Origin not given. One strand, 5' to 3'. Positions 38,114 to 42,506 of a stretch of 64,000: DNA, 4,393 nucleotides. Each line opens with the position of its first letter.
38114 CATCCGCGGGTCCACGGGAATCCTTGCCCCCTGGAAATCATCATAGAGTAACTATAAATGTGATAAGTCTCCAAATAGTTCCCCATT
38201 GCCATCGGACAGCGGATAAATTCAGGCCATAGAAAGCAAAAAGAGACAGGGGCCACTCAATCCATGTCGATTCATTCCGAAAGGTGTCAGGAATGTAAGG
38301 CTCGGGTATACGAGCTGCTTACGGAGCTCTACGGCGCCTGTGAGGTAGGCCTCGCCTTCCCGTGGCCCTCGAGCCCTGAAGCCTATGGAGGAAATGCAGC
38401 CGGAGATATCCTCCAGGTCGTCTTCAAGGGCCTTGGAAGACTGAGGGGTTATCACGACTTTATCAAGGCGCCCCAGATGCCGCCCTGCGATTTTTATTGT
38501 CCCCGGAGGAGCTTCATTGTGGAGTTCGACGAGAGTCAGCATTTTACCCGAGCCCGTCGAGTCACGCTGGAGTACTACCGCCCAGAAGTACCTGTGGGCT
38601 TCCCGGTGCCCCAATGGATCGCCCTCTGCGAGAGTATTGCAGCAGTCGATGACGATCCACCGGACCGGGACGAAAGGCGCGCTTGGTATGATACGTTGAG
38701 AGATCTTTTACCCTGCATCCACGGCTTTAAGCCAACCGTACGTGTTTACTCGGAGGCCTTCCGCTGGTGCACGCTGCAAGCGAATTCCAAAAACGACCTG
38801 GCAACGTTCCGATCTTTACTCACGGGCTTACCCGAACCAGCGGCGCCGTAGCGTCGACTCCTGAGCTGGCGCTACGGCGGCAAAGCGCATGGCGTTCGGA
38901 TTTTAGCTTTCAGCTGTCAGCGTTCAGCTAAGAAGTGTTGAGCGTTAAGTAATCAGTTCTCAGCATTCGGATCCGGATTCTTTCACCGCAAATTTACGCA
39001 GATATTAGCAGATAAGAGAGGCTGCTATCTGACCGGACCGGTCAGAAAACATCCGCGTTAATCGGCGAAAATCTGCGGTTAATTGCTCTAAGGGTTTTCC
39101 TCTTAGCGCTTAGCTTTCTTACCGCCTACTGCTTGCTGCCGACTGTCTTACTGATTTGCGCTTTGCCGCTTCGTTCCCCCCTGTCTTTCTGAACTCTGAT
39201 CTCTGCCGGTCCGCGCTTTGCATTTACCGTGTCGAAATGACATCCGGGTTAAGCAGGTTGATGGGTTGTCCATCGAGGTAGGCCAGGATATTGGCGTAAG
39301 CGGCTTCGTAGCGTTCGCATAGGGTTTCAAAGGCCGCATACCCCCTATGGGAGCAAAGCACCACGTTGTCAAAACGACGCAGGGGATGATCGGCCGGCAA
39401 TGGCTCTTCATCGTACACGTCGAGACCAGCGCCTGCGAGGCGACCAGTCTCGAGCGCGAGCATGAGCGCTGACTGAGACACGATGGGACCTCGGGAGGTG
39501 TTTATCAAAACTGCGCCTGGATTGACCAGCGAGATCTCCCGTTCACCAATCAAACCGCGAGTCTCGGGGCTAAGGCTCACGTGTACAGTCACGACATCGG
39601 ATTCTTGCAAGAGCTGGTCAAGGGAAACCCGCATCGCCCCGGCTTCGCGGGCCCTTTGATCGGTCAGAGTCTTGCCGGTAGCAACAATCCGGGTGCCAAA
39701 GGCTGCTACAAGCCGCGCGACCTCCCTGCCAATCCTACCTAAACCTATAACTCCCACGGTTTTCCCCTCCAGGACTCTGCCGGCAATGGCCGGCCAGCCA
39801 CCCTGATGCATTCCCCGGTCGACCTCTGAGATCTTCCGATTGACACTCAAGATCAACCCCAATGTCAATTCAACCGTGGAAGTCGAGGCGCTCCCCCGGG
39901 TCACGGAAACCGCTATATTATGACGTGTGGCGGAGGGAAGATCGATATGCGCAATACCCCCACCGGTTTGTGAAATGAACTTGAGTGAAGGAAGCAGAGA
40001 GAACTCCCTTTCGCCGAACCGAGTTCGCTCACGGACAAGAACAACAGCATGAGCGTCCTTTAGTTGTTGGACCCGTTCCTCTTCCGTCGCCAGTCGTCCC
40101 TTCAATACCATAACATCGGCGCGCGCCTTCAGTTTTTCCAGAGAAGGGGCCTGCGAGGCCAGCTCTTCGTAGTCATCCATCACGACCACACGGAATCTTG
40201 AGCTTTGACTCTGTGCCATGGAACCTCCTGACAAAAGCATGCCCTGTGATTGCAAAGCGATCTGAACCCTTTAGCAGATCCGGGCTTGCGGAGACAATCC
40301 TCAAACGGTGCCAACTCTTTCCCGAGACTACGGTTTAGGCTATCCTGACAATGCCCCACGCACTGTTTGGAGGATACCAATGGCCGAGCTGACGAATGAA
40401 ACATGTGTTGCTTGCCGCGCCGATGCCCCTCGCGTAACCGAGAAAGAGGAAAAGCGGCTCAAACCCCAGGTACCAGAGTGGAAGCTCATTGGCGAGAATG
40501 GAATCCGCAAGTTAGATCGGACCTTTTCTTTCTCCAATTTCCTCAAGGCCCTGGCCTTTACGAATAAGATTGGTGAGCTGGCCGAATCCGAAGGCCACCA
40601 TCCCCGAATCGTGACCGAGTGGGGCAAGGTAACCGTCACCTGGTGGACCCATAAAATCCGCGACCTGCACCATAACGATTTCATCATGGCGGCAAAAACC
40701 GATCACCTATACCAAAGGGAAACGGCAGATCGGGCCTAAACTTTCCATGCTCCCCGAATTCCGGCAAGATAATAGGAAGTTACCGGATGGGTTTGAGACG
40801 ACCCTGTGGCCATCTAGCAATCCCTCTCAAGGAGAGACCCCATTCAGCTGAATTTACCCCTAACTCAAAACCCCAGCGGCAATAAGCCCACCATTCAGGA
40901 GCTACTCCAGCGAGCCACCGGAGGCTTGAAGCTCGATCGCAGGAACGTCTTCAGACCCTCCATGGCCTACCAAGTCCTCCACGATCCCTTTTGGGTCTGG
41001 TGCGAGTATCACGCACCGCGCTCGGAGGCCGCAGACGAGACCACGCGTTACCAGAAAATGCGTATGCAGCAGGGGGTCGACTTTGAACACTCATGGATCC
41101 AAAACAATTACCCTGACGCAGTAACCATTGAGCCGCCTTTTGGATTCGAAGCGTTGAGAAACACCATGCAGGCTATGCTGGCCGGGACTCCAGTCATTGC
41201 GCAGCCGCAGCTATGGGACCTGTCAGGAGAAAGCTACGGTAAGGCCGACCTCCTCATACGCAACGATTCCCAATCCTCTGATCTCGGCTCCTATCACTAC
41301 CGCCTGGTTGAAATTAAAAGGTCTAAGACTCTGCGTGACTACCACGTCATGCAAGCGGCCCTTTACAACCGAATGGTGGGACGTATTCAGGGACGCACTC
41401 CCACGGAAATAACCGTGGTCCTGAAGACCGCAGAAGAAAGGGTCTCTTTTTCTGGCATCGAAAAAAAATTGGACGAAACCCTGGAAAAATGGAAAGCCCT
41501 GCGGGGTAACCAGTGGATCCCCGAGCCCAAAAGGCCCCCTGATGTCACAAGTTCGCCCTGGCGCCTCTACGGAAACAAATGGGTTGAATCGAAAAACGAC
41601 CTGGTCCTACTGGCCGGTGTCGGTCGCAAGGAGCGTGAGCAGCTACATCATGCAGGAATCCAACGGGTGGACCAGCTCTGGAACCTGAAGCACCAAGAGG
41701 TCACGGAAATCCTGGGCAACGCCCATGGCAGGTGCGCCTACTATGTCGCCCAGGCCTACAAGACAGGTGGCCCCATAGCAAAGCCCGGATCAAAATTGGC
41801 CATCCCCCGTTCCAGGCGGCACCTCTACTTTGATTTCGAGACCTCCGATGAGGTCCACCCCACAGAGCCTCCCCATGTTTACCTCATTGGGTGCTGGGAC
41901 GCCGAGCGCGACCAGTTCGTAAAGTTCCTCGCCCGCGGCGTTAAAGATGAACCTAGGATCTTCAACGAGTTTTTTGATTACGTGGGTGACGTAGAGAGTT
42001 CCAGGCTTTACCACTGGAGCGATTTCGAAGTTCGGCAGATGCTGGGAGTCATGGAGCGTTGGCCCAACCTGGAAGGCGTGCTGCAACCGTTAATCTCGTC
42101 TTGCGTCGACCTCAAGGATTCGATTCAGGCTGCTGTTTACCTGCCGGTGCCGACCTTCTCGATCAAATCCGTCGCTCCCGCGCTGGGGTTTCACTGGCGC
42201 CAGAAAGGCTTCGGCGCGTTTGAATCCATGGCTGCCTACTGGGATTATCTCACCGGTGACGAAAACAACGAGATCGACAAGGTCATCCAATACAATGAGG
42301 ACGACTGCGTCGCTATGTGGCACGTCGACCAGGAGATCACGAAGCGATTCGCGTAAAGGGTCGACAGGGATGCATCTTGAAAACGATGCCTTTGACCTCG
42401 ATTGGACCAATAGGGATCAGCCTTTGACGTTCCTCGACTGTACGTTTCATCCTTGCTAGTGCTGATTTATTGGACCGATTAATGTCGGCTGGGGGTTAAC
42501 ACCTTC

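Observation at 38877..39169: Family of modular MITE-like intergenic repeats, with a reference copy carrying perfect 13-bp terminal inverted repeats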

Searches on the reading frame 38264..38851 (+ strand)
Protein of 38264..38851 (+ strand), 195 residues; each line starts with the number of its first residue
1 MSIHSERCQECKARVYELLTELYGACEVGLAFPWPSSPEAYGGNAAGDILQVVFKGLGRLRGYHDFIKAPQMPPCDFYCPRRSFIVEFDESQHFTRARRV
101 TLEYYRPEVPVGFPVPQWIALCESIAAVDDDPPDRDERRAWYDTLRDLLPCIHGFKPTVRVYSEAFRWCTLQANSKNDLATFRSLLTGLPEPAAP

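Call 32: find_encoding_contigs(protein=window:38264-38851:+, flank=10000, max_places=10)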
Protein window:38264-38851:+ (195 aa): 2 contigs read that carry it; 1 place shown.
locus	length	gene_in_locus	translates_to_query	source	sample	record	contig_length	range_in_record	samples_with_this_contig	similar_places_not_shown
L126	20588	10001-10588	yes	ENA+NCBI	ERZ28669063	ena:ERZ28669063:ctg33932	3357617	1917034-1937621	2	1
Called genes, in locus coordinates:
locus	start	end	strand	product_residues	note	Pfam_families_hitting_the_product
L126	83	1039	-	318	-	PF03734:YkuD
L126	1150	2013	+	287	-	PF02900:LigB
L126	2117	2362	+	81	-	PF07746:LigA (weak)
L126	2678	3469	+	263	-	PF00106:adh_short, PF08659:KR (weak), PF13561:adh_short_C2, PF23441:SDR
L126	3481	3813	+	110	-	-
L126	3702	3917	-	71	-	-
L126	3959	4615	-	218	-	PF00730:HhH-GPD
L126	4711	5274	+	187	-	PF00293:NUDIX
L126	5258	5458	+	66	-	-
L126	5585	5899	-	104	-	PF08241:Methyltransf_11 (weak), PF13489:Methyltransf_23 (weak)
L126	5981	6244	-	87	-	PF13649:Methyltransf_25 (weak)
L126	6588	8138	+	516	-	PF20154:LNT_N, PF00795:CN_hydrolase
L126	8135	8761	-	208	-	PF01794:Ferric_reduct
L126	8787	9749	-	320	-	PF00174:Oxidored_molyb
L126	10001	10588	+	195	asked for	-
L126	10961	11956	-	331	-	PF00389:2-Hacid_dh, PF02826:2-Hacid_dh_C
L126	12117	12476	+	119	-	PF01329:Pterin_4a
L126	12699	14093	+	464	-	PF13482:RNase_H_2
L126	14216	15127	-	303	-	PF05099:TerB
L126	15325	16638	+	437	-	PF07690:MFS_1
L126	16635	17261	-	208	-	PF02630:SCO1-SenC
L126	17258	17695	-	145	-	PF13442:Cytochrome_CBB3, PF00034:Cytochrom_C (weak)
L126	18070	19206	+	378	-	PF01637:ATPase_2, PF13173:AAA_14 (faint)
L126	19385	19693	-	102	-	-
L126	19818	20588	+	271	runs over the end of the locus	PF00324:AA_permease, PF13520:AA_permease_2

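Call 39: find_homologous_proteins(query=window:38264-38851:+)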
Query window:38264-38851:+ (195 aa): 691 proteins with E <= 0.001 among 991 candidates; the best 120 are listed.
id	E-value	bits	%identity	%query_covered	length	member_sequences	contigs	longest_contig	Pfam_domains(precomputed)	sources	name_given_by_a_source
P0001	3.7e-134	463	100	100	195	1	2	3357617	-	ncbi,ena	-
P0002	5.2e-102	358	79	98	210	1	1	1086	PF23913.2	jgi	-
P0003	5.2e-102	358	77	99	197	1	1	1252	-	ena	-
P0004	7.1e-92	325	71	98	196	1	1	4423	-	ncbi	-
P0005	4.9e-80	286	64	98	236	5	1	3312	-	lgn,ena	-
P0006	5.5e-79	282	65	94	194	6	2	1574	PF23913.2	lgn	-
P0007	5.0e-76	273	62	98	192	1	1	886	-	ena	-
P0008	6.0e-76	273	62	95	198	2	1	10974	-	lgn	-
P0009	2.3e-75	271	60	94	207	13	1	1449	-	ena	-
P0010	6.3e-75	269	63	94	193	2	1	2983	-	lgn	-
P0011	1.2e-74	268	61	95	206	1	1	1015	-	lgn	-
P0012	1.2e-74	268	59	99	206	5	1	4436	PF23913.2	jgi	jgi:hypothetical protein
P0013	4.0e-74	267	59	97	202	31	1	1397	-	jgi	-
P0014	4.7e-74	266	59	98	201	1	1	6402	-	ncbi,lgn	-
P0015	6.9e-74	266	60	97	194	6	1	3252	-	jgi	-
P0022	7.6e-72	259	59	96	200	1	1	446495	PF23913.2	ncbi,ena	-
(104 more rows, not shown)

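Call 40: find_encoding_contigs(protein=P0004, flank=5000, max_places=3)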
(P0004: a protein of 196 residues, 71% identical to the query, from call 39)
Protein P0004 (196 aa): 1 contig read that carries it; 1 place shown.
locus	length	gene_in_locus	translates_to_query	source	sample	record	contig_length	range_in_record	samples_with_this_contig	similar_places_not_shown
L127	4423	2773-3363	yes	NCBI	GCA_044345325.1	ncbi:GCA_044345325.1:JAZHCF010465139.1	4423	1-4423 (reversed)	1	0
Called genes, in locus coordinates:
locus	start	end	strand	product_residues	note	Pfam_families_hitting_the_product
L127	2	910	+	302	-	?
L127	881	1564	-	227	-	PF01794:Ferric_reduct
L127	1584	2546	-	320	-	PF00174:Oxidored_molyb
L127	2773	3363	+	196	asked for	-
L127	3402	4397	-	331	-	PF00389:2-Hacid_dh, PF02826:2-Hacid_dh_C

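Call 41: find_encoding_contigs(protein=P0003, flank=5000, max_places=3)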
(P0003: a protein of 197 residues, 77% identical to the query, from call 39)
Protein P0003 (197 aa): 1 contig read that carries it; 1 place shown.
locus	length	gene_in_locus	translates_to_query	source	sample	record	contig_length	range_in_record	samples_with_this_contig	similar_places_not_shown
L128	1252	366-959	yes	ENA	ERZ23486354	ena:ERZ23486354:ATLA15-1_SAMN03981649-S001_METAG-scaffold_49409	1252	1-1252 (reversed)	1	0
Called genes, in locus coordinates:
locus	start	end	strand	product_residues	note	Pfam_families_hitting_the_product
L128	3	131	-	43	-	?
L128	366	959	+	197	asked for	-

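Call 42: find_encoding_contigs(protein=P0022, flank=10000, max_places=3)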
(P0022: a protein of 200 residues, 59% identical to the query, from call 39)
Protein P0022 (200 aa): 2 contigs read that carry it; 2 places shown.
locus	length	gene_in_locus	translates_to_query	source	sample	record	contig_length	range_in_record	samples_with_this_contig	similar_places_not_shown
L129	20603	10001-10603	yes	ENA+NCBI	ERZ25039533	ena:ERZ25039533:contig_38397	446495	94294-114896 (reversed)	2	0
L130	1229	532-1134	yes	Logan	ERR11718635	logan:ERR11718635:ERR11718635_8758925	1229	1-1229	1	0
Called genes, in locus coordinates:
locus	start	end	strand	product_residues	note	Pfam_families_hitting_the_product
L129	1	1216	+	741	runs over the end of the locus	PF01315:Ald_Xan_dh_C, PF02738:MoCoBD_1, PF20256:MoCoBD_2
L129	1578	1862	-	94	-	-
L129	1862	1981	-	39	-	-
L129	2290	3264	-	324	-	PF13379:NMT1_2, PF09084:NMT1, PF12974:Phosphonate-bd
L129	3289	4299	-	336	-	PF04069:OpuAC (faint), PF13379:NMT1_2, PF09084:NMT1, PF12974:Phosphonate-bd, PF16868:NMT1_3 (faint)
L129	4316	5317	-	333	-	PF13379:NMT1_2, PF09084:NMT1, PF12974:Phosphonate-bd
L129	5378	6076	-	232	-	PF02798:GST_N, PF13409:GST_N_2, PF13417:GST_N_3, PF00043:GST_C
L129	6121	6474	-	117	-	PF05635:23S_rRNA_IVP, PF22296:bAvd (weak)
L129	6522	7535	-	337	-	PF13379:NMT1_2, PF09084:NMT1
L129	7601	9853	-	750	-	PF01315:Ald_Xan_dh_C, PF02738:MoCoBD_1, PF20256:MoCoBD_2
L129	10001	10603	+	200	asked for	PF23913:DUF7255 (faint)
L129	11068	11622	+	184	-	PF04542:Sigma70_r2, PF08281:Sigma70_r4_2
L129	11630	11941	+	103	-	-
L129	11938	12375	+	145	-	PF13801:Metal_resist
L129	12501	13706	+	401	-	PF25919:BSH_CusB (faint), PF00364:Biotin_lipoyl (faint), PF25917:BSH_RND, PF25973:BSH_CzcB (faint), PF25876:HH_MFP_RND, PF25967:RND-MFP_C (faint)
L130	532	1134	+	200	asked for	PF23913:DUF7255 (faint)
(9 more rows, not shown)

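Call 43: find_encoding_contigs(protein=P0008, flank=10000, max_places=3)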
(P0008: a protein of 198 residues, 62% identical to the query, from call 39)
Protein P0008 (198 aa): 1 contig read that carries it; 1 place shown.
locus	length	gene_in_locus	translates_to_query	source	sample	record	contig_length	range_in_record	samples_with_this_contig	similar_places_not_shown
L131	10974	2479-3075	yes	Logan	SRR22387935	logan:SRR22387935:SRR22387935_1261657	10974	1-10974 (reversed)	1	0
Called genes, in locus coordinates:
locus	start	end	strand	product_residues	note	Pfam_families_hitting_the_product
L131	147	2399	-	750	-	PF01315:Ald_Xan_dh_C, PF02738:MoCoBD_1, PF20256:MoCoBD_2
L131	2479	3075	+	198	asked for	-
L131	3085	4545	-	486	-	PF00682:HMGL-like (weak), PF02436:PYC_OADA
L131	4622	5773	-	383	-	PF00296:Bac_luciferase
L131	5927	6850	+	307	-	-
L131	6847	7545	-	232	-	PF02622:DUF179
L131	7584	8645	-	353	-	PF01547:SBP_bac_1, PF13416:SBP_bac_8 (weak), PF13531:SBP_bac_11 (weak), PF13343:SBP_bac_6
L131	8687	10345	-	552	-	PF00528:BPD_transp_1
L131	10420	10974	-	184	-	?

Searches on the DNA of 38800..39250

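Call 24: search_rna_families(source=window, start=38800, end=39250, threshold=evalue, max_evalue=10, show_alignments=3)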
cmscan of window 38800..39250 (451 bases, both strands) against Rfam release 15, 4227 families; matches with E-value up to 10: 3.
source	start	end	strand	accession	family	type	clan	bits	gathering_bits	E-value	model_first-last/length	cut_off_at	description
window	39017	39057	-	RF03893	mir-4879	Gene; miRNA;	-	17.4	100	0.62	1-75/75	no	mir-4879 microRNA precursor family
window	39039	39126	+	RF02409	snoR125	Gene; snRNA; snoRNA; CD-box;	-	12.5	100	2.4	62-149/200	no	Small nucleolar RNA snoR125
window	39040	39106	-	RF00571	SNORD65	Gene; snRNA; snoRNA; CD-box;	CL00057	11.9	41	7.9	1-73/73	no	Small nucleolar RNA SNORD65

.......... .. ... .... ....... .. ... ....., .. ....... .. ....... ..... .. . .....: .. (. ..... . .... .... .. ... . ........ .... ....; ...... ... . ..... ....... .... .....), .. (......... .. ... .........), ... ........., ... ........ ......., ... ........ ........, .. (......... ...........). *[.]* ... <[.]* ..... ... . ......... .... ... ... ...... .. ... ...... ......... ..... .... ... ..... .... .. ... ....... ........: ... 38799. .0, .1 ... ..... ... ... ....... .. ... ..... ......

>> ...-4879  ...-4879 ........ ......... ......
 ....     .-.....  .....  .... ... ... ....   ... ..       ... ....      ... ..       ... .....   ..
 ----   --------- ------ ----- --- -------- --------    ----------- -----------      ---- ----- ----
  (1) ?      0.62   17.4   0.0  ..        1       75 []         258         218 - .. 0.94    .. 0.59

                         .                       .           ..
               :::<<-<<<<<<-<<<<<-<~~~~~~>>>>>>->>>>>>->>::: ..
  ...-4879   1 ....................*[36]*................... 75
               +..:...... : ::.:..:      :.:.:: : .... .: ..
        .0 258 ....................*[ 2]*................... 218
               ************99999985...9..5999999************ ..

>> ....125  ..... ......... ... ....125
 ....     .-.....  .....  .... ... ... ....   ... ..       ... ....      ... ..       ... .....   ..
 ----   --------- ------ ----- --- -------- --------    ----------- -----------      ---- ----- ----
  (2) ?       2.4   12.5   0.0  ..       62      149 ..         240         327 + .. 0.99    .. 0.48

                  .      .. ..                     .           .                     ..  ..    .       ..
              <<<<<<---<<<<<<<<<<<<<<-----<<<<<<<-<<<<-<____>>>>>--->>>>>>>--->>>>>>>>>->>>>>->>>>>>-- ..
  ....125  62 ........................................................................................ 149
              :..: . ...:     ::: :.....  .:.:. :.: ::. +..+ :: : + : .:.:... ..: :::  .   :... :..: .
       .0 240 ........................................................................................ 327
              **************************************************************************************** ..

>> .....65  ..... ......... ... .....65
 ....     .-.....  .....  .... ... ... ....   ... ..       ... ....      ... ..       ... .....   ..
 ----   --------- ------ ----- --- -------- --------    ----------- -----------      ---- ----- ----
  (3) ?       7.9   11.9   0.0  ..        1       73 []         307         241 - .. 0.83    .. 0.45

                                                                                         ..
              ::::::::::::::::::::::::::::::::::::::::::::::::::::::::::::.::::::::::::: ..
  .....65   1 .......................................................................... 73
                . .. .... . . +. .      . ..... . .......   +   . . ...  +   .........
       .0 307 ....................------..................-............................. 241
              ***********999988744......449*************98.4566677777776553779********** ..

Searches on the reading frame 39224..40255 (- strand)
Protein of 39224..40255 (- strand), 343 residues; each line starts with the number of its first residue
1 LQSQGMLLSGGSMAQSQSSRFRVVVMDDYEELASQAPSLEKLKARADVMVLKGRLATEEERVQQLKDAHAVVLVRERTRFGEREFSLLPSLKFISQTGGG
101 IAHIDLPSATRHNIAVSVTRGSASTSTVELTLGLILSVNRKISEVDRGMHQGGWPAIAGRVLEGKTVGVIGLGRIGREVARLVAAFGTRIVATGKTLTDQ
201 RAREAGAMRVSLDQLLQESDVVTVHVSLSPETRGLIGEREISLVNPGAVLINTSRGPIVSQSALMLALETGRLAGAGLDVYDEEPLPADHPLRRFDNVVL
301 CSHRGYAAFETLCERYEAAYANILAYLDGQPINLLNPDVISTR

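Call 31: find_encoding_contigs(protein=window:39224-40255:-, flank=10000, max_places=10)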
Protein window:39224-40255:- (343 aa): no gene with exactly this product is on record in the collection.

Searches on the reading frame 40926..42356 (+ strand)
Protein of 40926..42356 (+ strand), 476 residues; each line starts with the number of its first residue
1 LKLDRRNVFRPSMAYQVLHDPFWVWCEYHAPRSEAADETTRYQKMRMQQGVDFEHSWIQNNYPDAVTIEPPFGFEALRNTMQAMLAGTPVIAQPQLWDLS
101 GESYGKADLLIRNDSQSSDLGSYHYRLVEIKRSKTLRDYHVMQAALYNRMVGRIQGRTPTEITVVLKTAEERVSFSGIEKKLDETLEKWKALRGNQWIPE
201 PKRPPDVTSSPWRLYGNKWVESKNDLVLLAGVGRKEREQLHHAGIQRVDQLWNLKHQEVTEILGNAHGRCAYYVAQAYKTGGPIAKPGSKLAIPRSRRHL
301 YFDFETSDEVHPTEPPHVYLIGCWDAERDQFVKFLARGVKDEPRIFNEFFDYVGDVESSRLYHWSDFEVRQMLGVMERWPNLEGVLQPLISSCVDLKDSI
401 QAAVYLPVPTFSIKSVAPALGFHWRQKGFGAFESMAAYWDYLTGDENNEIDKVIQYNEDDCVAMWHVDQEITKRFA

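Call 64: search_protein_families(library=pfam, proteins=[window:40926-42356:+], max_evalue=0.01)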
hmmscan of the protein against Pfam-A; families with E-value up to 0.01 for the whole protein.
window:40926-42356:+ (476 aa): 2 families
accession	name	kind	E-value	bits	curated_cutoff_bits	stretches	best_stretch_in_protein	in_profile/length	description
PF13482.12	RNase_H_2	-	2.7e-24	86.4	22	1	300-470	1-163/165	RNase_H superfamily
PF21999.2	IMS_HHH_1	-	0.0094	16.8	27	0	229-272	3-46/53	DNA polymerase-iota, thumb domain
